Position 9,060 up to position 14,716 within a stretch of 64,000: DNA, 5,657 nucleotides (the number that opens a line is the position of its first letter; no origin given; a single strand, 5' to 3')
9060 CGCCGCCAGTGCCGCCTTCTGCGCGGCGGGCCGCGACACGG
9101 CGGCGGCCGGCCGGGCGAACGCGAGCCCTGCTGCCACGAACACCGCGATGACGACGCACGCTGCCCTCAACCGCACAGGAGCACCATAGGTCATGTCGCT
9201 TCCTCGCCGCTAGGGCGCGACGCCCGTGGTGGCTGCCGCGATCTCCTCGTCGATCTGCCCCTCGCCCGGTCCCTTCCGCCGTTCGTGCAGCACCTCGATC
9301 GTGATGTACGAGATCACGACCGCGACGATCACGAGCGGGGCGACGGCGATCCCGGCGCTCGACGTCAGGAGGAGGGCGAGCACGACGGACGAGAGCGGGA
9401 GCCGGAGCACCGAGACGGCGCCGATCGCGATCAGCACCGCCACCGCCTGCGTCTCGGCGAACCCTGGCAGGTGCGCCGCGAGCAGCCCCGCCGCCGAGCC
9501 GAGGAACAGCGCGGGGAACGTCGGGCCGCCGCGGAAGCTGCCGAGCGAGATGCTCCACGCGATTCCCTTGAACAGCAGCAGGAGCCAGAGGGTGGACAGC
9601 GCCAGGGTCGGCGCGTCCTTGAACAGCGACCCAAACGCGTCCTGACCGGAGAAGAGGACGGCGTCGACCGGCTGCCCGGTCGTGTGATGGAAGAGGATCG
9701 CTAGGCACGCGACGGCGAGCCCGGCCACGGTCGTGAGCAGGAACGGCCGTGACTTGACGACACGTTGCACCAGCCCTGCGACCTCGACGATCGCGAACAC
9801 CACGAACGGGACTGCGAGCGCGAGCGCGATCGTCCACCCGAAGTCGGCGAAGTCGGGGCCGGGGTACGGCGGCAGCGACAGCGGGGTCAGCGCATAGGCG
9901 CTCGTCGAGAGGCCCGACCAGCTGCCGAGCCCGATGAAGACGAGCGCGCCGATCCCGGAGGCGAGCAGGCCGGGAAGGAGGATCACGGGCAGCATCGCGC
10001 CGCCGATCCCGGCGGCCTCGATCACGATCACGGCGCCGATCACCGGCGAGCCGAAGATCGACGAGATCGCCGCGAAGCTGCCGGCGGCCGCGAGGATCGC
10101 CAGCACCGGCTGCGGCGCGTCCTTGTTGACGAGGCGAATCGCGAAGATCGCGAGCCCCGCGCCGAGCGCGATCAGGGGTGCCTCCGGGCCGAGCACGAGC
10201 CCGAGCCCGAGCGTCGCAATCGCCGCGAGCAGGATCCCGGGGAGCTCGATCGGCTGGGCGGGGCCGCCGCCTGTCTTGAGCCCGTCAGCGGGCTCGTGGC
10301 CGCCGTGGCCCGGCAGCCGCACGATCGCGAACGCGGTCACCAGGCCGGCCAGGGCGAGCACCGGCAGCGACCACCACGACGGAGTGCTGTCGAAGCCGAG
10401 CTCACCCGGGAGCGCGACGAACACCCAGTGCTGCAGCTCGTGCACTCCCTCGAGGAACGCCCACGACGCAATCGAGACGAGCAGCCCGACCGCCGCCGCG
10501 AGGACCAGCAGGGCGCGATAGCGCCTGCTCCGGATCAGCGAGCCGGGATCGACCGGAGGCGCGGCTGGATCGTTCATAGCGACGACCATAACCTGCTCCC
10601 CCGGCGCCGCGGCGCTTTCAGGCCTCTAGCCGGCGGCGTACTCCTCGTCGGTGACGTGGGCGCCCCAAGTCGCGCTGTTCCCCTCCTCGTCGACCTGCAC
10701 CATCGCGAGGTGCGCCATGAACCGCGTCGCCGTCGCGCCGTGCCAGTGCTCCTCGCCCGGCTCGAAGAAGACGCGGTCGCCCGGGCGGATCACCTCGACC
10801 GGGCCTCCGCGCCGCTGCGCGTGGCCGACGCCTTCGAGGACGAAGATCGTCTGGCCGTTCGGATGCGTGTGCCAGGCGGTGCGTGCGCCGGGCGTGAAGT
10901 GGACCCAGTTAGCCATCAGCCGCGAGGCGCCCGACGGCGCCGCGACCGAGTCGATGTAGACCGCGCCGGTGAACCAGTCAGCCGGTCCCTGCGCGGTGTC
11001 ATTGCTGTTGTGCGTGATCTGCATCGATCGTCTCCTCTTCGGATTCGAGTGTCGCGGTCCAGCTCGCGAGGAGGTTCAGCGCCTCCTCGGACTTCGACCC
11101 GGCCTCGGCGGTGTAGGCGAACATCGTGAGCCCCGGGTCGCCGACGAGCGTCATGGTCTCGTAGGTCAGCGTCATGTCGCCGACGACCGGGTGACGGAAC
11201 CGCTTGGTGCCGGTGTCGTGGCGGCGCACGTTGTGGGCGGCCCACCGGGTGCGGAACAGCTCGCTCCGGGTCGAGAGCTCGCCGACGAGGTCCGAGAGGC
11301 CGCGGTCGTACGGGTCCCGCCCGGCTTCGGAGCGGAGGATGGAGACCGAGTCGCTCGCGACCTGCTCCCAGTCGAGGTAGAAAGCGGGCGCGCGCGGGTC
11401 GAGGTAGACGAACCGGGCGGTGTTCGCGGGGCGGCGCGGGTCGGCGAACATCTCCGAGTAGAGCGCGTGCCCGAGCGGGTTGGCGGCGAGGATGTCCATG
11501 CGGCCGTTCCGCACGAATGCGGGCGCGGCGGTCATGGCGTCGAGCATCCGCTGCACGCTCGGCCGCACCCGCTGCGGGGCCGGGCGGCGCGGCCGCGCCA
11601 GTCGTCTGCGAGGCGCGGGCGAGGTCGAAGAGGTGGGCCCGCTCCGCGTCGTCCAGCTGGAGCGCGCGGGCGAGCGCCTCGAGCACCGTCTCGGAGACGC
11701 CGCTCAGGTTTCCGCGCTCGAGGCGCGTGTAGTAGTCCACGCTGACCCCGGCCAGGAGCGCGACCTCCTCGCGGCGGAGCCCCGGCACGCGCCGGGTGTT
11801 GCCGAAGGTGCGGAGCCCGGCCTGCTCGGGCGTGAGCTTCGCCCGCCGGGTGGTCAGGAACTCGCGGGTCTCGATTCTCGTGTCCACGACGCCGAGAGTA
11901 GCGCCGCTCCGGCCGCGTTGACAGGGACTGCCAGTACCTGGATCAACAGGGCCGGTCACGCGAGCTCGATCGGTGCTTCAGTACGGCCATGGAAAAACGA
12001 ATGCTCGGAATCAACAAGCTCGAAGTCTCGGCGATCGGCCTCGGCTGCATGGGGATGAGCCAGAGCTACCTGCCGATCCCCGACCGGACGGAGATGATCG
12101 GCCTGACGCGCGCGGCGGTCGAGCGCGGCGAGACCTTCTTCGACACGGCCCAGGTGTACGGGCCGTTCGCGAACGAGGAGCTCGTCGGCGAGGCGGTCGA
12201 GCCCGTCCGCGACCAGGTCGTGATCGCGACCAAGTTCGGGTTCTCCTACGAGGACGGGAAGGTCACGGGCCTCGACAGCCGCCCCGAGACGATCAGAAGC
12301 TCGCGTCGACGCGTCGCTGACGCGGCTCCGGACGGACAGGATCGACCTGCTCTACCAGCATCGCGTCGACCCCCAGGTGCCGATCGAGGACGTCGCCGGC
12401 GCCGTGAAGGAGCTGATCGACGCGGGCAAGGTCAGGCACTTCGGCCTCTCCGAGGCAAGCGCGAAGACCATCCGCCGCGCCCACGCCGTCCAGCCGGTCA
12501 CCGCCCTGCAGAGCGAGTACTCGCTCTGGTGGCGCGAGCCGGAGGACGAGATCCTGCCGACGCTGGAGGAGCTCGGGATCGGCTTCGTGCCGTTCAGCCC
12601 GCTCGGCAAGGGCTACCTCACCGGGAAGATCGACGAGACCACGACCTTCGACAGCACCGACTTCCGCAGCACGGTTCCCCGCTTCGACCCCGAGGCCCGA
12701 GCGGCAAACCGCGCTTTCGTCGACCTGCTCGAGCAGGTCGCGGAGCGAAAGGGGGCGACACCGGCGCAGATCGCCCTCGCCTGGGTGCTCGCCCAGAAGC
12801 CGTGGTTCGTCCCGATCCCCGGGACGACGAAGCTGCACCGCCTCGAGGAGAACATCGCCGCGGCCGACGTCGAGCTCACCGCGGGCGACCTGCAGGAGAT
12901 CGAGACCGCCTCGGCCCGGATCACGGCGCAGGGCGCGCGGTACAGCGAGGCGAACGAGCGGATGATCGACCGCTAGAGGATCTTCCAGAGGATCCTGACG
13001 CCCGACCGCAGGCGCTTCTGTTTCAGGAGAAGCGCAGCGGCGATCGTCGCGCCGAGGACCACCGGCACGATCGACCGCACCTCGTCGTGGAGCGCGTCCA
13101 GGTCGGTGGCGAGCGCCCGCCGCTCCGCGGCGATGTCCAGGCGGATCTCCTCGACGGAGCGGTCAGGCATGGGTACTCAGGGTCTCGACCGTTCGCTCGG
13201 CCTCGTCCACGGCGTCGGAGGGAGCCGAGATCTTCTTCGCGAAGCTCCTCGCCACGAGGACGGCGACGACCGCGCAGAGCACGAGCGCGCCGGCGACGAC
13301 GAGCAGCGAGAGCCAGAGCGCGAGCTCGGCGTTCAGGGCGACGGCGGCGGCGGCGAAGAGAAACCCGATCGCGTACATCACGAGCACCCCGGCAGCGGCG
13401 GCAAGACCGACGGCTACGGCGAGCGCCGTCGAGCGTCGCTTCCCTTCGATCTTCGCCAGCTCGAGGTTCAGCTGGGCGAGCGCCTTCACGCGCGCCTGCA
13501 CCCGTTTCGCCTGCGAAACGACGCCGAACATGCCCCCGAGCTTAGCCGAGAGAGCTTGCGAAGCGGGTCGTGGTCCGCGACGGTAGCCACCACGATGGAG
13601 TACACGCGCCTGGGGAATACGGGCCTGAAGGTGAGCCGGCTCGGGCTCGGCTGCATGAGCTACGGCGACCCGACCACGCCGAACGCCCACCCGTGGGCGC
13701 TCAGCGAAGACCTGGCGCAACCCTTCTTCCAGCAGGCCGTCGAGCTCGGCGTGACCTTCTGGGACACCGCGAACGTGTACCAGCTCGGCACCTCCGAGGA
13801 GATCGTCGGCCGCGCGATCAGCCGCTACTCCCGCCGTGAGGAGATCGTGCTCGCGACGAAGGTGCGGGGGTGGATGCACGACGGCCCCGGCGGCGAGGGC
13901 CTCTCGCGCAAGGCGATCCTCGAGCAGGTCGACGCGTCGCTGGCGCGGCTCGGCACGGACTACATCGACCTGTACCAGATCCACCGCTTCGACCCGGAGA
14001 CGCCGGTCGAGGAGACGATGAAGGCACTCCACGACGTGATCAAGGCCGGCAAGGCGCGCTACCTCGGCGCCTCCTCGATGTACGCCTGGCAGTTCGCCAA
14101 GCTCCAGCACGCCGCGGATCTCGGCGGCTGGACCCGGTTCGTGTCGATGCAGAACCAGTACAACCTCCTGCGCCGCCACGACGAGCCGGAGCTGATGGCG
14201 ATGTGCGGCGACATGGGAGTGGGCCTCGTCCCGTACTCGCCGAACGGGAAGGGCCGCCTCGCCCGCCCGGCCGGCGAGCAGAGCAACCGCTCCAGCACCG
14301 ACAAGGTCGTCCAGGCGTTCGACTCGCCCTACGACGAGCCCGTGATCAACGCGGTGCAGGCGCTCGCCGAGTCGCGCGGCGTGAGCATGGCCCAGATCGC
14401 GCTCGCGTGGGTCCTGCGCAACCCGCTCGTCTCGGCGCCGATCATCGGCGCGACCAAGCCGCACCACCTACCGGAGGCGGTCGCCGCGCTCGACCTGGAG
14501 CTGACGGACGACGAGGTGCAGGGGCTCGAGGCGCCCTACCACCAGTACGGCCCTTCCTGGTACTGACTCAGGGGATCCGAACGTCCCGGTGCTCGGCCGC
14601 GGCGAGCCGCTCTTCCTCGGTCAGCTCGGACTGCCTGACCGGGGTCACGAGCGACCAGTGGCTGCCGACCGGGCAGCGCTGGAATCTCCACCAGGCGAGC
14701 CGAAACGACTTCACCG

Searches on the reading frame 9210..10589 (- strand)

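Call 14: search_protein_families(library=pfam, max_evalue=0.0001, proteins=[window:9210-10589:-])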
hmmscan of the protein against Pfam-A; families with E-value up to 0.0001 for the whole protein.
window:9210-10589:- (459 aa): 1 family
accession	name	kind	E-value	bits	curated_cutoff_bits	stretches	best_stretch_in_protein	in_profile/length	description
PF00654.25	Voltage_CLC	-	9.6e-23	81.3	24.8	1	81-430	5-344/346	Voltage gated chloride channel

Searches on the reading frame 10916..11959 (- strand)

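Call 14: search_protein_families(library=pfam, max_evalue=0.0001, proteins=[window:10916-11959:-])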
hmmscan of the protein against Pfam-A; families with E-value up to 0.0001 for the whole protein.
window:10916-11959:- (347 aa): 2 families
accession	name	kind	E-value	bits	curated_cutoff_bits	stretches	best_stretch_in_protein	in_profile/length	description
PF13560.12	HTH_31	-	1.8e-10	41.4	27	1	56-110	10-64/64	Helix-turn-helix domain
PF01381.28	HTH_3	-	3.5e-07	30.6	23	1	60-103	9-51/55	Helix-turn-helix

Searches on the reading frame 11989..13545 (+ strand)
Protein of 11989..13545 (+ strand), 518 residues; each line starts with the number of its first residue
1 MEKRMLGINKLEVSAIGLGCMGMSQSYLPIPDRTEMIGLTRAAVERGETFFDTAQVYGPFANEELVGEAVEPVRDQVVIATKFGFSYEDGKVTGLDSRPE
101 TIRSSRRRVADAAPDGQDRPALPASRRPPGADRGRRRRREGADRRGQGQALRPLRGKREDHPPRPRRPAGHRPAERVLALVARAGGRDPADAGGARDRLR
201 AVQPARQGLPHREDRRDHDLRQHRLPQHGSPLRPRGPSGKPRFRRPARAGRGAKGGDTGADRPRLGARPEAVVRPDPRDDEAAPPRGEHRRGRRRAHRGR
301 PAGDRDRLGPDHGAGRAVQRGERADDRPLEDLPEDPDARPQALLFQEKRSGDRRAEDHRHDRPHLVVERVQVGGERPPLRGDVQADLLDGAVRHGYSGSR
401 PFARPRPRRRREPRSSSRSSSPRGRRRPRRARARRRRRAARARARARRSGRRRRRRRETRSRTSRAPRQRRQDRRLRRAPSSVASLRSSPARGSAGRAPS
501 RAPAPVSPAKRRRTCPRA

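Call 14: search_protein_families(library=pfam, max_evalue=0.0001, proteins=[window:11989-13545:+])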
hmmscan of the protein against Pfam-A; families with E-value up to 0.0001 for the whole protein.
window:11989-13545:+ (518 aa): 1 family
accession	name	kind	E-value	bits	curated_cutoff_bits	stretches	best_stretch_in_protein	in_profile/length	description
PF00248.27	Aldo_ket_red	-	1.6e-13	50.8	24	1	16-91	2-77/291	Aldo/keto reductase family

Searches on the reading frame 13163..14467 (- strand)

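Call 14: search_protein_families(library=pfam, max_evalue=0.0001, proteins=[window:13163-14467:-])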
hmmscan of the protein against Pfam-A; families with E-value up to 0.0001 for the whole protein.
window:13163-14467:- (434 aa): 1 family
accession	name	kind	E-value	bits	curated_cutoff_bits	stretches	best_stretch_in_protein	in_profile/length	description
PF07332.16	Phage_holin_3_6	-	3e-16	59.9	28.4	1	322-430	6-115/116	Putative Actinobacterial Holin-X, holin superfamily III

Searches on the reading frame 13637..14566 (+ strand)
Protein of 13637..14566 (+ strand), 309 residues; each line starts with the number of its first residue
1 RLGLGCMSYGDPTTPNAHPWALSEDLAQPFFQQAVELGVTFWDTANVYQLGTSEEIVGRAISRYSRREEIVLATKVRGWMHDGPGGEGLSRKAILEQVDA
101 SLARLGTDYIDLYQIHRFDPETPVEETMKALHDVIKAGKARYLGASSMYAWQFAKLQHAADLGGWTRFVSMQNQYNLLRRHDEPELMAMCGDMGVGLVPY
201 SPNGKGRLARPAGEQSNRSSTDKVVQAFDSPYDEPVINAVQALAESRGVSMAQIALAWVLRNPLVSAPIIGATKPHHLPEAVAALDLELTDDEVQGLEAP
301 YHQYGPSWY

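Call 35: find_homologous_proteins(query=window:13637-14566:+, max_evalue=1e-60)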
Query window:13637-14566:+ (309 aa): 7982 proteins with E <= 1e-60 among 8000 candidates; the best 120 are listed.
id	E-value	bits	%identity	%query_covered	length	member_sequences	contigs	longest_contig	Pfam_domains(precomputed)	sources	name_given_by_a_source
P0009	5.7e-192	655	91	100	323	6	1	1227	PF00248.28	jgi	jgi:1-deoxyxylulose-5-phosphate synthase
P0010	8.5e-192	654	91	100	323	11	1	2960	PF00248.28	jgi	jgi:1-deoxyxylulose-5-phosphate synthase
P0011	7.4e-191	651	91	100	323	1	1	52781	PF00248.28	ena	-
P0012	1.4e-190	650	89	100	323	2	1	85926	PF00248.28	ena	-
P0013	3.3e-190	649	90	100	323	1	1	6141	PF00248.28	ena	-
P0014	6.0e-190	648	91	100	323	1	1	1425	PF00248.28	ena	-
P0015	6.6e-190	648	90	100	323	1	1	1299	PF00248.28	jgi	jgi:aryl-alcohol dehydrogenase-like predicted oxidoreductase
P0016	5.0e-189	645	92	100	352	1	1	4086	PF00248.28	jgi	jgi:aryl-alcohol dehydrogenase-like predicted oxidoreductase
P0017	7.9e-189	644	90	100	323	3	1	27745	PF00248.28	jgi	jgi:aryl-alcohol dehydrogenase-like predicted oxidoreductase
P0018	1.5e-188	643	90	100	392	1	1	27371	PF00248.28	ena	-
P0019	1.7e-188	643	91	100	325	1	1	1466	PF00248.28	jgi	jgi:1-deoxyxylulose-5-phosphate synthase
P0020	2.3e-188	643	90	100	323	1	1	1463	PF00248.28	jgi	jgi:1-deoxyxylulose-5-phosphate synthase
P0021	3.4e-188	642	89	100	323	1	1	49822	PF00248.28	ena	-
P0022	4.4e-188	642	91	100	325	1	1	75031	PF00248.28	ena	-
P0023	6.4e-188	641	90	100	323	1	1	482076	PF00248.28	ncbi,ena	-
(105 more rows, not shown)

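Call 36: find_encoding_contigs(protein=P0011, flank=10000, max_places=3)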
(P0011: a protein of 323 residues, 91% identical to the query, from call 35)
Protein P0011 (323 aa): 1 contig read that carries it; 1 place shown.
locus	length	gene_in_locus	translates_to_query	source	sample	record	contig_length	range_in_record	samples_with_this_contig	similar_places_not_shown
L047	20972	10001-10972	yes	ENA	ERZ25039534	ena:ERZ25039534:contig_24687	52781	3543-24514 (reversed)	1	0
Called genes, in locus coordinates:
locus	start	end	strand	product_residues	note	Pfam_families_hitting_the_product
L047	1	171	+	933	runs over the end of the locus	PF13191:AAA_16, PF13401:AAA_22 (faint), PF13384:HTH_23 (faint), PF00196:GerE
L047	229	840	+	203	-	PF03352:Adenine_glyco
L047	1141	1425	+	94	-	-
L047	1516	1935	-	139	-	PF00903:Glyoxalase, PF18029:Glyoxalase_6, PF22656:At5g48480-like_N (faint), PF22650:At5g48480-like_C (faint)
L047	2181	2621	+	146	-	PF06210:DUF1003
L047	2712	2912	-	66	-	-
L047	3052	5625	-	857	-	PF00211:Guanylate_cyc (faint), PF07719:TPR_2 (faint), PF13191:AAA_16 (weak), PF13424:TPR_12 (weak)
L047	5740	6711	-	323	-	PF13011:LZ_Tnp_IS481, PF13384:HTH_23, PF13518:HTH_28, PF13551:HTH_29, PF13565:HTH_32, PF00665:rve, PF13683:rve_3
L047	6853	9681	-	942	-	PF00211:Guanylate_cyc, PF13191:AAA_16, PF13424:TPR_12 (faint)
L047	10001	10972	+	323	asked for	PF00248:Aldo_ket_red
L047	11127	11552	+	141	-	PF19728:DUF6220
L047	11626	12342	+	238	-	PF14329:DUF4386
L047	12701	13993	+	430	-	PF00561:Abhydrolase_1 (weak), PF00211:Guanylate_cyc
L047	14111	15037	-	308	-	PF13474:SnoaL_3, PF00211:Guanylate_cyc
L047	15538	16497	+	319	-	PF01548:DEDD_Tnp_IS110, PF02371:Transposase_20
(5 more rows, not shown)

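Call 37: find_encoding_contigs(protein=P0023, flank=10000, max_places=3)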
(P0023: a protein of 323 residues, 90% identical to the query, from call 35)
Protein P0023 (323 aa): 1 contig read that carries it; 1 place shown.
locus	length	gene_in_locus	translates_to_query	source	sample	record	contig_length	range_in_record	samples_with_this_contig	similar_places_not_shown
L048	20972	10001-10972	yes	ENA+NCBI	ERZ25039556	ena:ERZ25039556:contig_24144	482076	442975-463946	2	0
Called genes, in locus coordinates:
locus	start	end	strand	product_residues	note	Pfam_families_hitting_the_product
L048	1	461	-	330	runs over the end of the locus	PF02746:MR_MLE_N, PF13378:MR_MLE_C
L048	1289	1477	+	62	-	-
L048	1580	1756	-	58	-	-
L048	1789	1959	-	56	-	-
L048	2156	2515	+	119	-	-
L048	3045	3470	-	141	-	-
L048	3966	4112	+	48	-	-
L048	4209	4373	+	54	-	-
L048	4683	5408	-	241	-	-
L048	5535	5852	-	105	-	-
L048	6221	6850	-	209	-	-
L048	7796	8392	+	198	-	PF08240:ADH_N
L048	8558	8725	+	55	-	PF13602:ADH_zinc_N_2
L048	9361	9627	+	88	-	-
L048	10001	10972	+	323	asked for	PF00248:Aldo_ket_red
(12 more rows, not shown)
